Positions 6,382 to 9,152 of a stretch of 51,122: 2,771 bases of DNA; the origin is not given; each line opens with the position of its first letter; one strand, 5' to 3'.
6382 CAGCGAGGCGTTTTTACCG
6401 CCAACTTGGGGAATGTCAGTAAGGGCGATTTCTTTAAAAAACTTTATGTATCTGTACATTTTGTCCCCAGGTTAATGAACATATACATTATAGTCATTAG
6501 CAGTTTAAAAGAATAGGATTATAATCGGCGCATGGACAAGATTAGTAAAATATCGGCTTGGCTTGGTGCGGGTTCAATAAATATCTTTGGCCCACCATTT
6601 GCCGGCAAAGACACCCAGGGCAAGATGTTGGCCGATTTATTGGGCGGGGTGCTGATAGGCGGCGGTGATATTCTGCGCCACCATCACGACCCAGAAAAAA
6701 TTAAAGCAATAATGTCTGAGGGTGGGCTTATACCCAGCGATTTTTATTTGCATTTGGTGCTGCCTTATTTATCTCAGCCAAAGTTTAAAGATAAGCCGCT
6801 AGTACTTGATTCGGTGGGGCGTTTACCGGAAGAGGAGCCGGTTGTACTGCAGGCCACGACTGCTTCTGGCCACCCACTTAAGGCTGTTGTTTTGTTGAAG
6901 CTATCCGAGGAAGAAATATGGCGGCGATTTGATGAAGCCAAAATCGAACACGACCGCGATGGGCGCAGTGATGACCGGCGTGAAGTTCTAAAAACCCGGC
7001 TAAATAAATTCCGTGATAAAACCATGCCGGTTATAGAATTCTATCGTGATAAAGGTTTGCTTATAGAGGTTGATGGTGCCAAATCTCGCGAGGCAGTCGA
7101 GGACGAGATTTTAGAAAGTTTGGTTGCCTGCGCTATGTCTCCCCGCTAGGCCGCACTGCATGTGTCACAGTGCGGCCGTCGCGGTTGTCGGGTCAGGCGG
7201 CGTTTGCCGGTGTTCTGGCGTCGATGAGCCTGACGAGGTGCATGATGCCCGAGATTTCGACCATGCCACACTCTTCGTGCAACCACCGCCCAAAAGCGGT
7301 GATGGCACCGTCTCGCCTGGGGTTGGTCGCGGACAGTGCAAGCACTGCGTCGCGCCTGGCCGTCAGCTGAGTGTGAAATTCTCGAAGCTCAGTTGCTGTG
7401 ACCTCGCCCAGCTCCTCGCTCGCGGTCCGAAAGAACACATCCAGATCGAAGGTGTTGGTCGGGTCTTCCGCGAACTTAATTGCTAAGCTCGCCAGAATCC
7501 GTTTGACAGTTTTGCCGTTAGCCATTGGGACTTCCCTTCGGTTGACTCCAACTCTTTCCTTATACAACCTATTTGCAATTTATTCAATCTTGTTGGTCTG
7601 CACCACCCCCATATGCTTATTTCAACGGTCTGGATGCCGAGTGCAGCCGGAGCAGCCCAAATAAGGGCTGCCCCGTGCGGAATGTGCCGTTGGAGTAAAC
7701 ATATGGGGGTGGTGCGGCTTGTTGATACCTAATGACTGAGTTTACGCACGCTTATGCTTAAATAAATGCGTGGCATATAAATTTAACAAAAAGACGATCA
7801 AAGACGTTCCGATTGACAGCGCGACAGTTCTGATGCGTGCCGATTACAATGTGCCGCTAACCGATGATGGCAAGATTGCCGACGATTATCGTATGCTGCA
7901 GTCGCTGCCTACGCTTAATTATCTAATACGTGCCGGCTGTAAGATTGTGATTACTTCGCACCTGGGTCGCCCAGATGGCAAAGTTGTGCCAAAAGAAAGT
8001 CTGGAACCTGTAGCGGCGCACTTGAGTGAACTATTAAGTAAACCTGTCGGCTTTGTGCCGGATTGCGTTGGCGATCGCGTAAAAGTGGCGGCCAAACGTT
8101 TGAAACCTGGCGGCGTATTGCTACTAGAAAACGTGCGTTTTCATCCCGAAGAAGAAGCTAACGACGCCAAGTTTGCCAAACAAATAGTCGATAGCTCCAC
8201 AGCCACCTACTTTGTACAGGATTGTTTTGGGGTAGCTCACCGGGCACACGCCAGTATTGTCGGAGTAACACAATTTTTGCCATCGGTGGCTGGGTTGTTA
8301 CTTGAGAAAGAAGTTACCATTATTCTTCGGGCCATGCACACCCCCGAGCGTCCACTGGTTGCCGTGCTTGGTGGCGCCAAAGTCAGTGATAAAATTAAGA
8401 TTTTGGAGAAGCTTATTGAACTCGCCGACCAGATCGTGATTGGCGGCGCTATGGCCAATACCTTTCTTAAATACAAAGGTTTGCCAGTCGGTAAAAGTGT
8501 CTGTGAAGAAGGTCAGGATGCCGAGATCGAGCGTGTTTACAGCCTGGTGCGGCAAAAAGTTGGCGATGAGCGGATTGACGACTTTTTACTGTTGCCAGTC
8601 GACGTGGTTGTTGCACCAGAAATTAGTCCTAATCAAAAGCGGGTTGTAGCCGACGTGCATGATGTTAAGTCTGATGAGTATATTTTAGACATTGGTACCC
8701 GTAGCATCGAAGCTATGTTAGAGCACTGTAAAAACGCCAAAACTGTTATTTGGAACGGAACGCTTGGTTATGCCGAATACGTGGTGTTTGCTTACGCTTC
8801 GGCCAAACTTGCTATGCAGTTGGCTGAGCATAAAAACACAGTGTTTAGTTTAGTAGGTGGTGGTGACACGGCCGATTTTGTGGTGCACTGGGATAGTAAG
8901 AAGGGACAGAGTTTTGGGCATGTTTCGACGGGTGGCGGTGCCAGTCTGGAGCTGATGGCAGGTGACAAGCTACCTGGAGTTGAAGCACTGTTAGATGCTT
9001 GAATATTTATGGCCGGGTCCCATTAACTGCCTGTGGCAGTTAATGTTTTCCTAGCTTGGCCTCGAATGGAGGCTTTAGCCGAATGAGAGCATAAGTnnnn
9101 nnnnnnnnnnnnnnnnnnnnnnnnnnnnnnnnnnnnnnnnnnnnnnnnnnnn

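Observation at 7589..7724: MITE-like element with 7-bp target-site duplication in the pgk upstream region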

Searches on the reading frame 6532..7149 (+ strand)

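Call 9: search_protein_families(library=pfam, proteins=[window:6532-7149:+], max_evalue=1)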
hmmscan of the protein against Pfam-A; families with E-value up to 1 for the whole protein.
window:6532-7149:+ (205 aa): 3 families
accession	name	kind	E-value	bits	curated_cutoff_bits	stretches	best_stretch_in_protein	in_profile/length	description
PF00406.28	ADK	-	1.5e-18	67.8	26.8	1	18-175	1-150/151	Adenylate kinase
PF13207.12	AAA_17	-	3.9e-08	34.1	27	1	19-153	1-135/136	AAA domain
PF13238.12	AAA_18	-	0.0066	17.3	29.4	1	16-143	1-119/128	AAA domain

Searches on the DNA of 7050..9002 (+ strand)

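Call 5: search_rna_families(source=window, start=7450, end=7850, threshold=evalue, max_evalue=10, show_alignments=5)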
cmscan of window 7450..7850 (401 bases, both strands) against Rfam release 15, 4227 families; matches with E-value up to 10: 6.
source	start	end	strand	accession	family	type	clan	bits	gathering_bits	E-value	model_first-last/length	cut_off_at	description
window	7596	7719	+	RF04144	MIR9783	Gene; miRNA;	-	19.3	100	0.32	1-95/95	no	MIR9783 microRNA precursor family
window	7642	7682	+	RF00939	mir-504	Gene; miRNA;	-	18.5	57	0.36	1-78/78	no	mir-504 microRNA precursor family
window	7641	7680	+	RF02010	mir-3180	Gene; miRNA;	-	17.3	99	4.1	1-92/92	no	mir-3180 microRNA precursor family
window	7604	7711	-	RF03335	MIR2950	Gene; miRNA;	-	16.5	76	1.1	1-108/108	no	MIR2950 microRNA precursor family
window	7648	7675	+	RF03736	mir-3130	Gene; miRNA;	-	14.3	95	7.4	24-52/75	no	mir-3130 microRNA precursor family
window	7639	7682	+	RF02802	PyrR204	Gene; snRNA; snoRNA; HACA-box;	-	13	71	8.5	1-57/57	no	Pyrobaculum sRNA 204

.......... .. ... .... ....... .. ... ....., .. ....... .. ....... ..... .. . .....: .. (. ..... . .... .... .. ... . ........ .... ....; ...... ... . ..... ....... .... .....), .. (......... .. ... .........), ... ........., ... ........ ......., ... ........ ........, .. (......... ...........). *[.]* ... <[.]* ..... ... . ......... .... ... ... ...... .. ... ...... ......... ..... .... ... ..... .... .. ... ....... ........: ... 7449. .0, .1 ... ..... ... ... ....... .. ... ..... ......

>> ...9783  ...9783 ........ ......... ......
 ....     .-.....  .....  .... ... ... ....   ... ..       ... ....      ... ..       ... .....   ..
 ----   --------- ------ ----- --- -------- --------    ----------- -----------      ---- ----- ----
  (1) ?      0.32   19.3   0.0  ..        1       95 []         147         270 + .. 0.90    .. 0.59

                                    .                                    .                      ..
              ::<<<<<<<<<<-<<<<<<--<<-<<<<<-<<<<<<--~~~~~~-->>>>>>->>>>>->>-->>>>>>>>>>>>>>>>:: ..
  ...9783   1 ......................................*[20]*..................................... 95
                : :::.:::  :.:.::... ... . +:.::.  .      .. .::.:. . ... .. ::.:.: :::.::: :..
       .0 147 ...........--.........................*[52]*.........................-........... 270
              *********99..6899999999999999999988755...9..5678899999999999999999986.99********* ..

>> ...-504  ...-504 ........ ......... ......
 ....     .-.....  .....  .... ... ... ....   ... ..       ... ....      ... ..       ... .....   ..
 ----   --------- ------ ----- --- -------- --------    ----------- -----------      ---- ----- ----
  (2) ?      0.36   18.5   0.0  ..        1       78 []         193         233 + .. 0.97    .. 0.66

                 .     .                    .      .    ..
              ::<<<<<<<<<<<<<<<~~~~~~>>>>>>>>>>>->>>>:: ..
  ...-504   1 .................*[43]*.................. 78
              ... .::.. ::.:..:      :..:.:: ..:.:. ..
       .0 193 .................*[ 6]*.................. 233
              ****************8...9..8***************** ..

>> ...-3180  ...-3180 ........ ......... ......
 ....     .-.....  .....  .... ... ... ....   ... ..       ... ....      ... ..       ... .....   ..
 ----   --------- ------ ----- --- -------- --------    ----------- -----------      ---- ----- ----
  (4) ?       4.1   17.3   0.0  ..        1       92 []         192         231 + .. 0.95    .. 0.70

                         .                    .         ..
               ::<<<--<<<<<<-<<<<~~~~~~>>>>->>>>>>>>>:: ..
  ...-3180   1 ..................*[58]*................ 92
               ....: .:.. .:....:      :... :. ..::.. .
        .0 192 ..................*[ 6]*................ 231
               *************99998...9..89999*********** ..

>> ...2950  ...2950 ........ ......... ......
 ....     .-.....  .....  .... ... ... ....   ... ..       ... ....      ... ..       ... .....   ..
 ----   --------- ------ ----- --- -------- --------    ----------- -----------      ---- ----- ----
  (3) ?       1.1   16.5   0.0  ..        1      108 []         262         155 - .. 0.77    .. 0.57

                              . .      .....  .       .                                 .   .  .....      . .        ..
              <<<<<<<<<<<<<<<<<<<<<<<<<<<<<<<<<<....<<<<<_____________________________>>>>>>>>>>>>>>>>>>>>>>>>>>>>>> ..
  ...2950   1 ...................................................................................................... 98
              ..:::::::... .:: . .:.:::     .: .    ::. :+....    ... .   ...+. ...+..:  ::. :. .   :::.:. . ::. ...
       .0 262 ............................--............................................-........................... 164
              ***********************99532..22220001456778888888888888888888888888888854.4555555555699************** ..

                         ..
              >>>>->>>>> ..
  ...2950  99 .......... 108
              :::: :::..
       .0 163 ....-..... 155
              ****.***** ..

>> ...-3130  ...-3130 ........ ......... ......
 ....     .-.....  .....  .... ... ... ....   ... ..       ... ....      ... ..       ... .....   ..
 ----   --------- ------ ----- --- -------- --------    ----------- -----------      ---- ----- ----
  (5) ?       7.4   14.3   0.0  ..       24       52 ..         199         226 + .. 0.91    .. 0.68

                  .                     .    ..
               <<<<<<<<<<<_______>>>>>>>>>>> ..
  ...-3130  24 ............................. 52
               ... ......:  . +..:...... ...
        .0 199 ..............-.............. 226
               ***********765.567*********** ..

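Call 14: search_rna_families(source=window, start=7050, end=7800, threshold=evalue, max_evalue=5)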
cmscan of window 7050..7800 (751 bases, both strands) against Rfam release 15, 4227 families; matches with E-value up to 5: 5.
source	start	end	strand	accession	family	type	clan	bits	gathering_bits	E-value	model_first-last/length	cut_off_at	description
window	7596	7719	+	RF04144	MIR9783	Gene; miRNA;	-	19.3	100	0.6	1-95/95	no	MIR9783 microRNA precursor family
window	7642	7682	+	RF00939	mir-504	Gene; miRNA;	-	18.5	57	0.67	1-78/78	no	mir-504 microRNA precursor family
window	7604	7711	-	RF03335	MIR2950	Gene; miRNA;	-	16.5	76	2.1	1-108/108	no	MIR2950 microRNA precursor family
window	7312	7371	+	RF00677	MIR168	Gene; miRNA;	-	14.8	66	1.4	18-111/129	no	MIR168 microRNA precursor family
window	7322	7384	+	RF03001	leuA-Halobacteria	Cis-reg;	-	13.8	47.9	4.1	1-53/53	no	leuA-Halobacteria RNA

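Call 41: search_dna_similar(query=window:7150-7760:+, collection=phages, mode=distant, max_evalue=0.1)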
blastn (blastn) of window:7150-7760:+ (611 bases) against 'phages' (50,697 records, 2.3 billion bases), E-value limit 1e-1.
No match.

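Call 42: search_dna_similar(query=window:7150-7760:+, collection=plasmids, mode=distant, max_evalue=0.1)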
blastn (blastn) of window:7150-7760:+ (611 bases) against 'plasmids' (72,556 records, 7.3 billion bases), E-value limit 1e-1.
No match.

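Call 67: search_rna_families(sources=[L156, L157, L158, L159, L160], threshold=gathering)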
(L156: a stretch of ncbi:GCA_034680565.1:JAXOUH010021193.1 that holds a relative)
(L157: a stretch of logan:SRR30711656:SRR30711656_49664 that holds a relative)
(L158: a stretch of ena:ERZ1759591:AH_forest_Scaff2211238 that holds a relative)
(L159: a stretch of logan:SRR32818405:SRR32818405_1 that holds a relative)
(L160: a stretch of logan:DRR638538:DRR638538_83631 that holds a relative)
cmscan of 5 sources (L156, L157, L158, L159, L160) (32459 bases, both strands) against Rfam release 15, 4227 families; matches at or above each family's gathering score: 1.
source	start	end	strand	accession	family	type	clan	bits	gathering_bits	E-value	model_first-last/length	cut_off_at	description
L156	1730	1801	-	RF00005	tRNA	Gene; tRNA;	CL00001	60.6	29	6.2e-11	1-71/71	no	tRNA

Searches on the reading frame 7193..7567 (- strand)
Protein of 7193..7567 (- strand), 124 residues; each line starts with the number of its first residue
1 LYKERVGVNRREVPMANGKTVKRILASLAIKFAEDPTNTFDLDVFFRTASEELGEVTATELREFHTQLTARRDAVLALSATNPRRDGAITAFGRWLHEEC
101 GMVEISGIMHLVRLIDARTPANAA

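Call 9: search_protein_families(library=pfam, proteins=[window:7193-7567:-], max_evalue=1)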
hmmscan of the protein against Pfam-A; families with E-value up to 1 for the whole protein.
window:7193-7567:- (124 aa): 0 families

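Call 11: find_homologous_proteins(query=window:7193-7525:-, max_evalue=0.01)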
Query window:7193-7525:- (110 aa): 1 proteins with E <= 0.01 among 13 candidates.
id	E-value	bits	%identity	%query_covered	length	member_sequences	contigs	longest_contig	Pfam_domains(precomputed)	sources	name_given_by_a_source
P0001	9.9e-65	233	100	100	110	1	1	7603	-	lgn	-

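Call 13: find_encoding_contigs(protein=P0001, flank=8000, max_places=10)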
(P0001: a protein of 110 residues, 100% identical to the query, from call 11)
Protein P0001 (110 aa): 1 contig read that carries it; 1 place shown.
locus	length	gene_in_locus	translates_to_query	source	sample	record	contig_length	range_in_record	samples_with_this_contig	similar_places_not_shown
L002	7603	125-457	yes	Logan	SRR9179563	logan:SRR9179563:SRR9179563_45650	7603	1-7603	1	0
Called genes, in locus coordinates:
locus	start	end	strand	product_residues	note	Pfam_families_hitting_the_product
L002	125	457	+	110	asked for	-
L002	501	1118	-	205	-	PF00406:ADK, PF13207:AAA_17 (weak)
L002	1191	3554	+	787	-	PF01326:PPDK_N, PF00391:PEP-utilizers, PF02896:PEP-utilizers_C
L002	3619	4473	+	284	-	-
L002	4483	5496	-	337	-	PF05154:TM2, PF11611:DUF4352 (weak)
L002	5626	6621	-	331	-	PF01145:Band_7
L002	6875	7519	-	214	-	-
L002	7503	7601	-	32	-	?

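Call 35: search_protein_representatives(protein=window:7193-7525:-)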
Query: 110 residues. Proteins with E-value up to 0.001 (for the whole library): 1; up to 1e-10: 1; up to 1e-30: 1. The best 1 are listed.
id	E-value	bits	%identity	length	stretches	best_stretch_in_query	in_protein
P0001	3.2e-65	232.8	100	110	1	1-110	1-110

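Call 43: predict_structure(protein=window:7193-7525:-)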
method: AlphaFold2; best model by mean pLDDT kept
length: 110 residues; sequences in the alignment: 1
mean_pLDDT: 66.5   pTM: 0.55
mean pLDDT of the five models: 66.5, 63.9, 61.2, 60.5, 59.3
residues with pLDDT >= 90: 0; 70-90: 49; 50-70: 53; < 50: 8
segments of 3 or more residues with pLDDT < 50: 1-3, 108-110
pLDDT, mean of each block of 10 residues (from residue 1): 57 57 63 72 79 79 70 76 69 59 50
secondary structure, 60 per line:
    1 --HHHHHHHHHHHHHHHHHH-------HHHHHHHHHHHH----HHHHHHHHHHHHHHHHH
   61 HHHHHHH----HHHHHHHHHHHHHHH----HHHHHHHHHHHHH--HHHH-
elements in order: H3-20 H28-39 H44-67 H72-86 H91-103 H106-109

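Call 45: search_protein_families(library=phrogs, proteins=[window:7193-7525:-], max_evalue=1)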
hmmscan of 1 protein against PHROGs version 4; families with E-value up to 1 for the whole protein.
window:7193-7525:- (110 aa): 1 family
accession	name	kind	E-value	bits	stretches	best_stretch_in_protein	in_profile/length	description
phrog_25778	-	unknown function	0.18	12.7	1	3-31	26-54/63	-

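Call 46: search_protein_families(library=padloc, proteins=[window:7193-7525:-], max_evalue=1)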
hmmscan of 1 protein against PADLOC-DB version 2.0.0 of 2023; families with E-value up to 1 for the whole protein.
window:7193-7525:- (110 aa): 1 family
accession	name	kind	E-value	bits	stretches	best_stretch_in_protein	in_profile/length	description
PDLC01216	Cas8a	-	0.014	12.8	1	23-101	90-166/308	CAS-I-A; effector_LS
